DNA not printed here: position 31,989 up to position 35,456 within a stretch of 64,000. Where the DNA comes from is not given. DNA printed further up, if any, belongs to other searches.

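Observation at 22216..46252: Concentration of dairy-niche adaptive cargo on one mobile backbone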

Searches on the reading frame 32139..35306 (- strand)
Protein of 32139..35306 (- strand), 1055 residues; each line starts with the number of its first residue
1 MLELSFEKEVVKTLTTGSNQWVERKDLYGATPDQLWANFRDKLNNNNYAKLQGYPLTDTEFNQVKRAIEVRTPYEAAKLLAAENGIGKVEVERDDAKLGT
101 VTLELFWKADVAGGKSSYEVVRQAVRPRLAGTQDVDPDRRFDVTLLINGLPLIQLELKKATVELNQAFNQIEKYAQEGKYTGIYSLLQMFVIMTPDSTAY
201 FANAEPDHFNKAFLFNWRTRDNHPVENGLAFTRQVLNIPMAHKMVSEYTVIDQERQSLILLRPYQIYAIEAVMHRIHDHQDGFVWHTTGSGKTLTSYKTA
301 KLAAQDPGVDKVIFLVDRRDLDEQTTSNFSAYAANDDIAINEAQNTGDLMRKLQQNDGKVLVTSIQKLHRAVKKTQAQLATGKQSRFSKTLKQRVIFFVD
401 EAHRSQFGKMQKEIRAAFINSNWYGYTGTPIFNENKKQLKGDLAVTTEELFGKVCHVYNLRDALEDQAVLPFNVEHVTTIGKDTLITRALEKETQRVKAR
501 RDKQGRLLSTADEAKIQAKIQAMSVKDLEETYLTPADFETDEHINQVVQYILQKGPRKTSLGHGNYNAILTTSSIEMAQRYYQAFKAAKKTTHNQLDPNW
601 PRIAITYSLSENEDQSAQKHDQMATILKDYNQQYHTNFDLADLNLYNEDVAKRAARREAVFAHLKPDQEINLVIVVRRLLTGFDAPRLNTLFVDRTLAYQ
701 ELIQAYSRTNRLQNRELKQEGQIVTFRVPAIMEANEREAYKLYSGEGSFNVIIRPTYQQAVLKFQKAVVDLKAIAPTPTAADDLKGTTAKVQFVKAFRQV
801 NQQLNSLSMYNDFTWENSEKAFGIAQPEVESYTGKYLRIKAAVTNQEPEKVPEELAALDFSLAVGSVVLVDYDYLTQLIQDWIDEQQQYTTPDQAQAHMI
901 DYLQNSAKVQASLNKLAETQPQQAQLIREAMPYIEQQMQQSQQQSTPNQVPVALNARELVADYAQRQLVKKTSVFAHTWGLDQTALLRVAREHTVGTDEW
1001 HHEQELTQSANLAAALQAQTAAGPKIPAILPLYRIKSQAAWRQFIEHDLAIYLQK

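Call 17: search_protein_families(library=ncbifam, proteins=[window:32139-35306:-])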
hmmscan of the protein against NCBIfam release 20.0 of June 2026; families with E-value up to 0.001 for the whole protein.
window:32139-35306:- (1055 aa): 2 families
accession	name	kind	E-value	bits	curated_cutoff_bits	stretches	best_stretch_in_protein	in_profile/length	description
TIGR00348.1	hsdR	subfamily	1.5e-100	337.6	284.55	1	137-745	120-670/674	HsdR family type I site-specific deoxyribonuclease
NF008521.0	PRK11448.1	equivalog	9e-13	47.1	729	1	251-468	404-619/1123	type I restriction-modification system endonuclease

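Call 62: search_protein_families(library=padloc, proteins=[window:32139-35306:-], max_evalue=0.001)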
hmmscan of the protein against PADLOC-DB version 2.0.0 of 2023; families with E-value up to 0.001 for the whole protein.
window:32139-35306:- (1055 aa): 8 families
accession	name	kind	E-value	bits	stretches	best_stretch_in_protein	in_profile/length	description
PDLC03048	REase_I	-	6e-169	562.2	2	6-505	9-478/976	Type I restriction enzyme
PDLC03046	REase_I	-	1e-146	488.5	1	6-854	8-854/1025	Type I restriction enzyme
PDLC03045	REase_I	-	2.9e-101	338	2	1-492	1-487/995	Type I restriction enzyme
PDLC03044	REase_I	-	5e-47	158.5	1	136-726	130-686/1034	Type I restriction enzyme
PDLC03040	REase_I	-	4.7e-38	128.6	2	138-504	133-514/1029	Type I restriction enzyme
PDLC03041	REase_I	-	2.9e-28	96.4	2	243-476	295-521/1099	Type I restriction enzyme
PDLC03043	REase_I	-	1.1e-25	88.4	1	138-277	148-289/313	Type I restriction enzyme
PDLC02707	PbeA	-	2.2e-12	44.4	1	253-473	245-451/672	PbeA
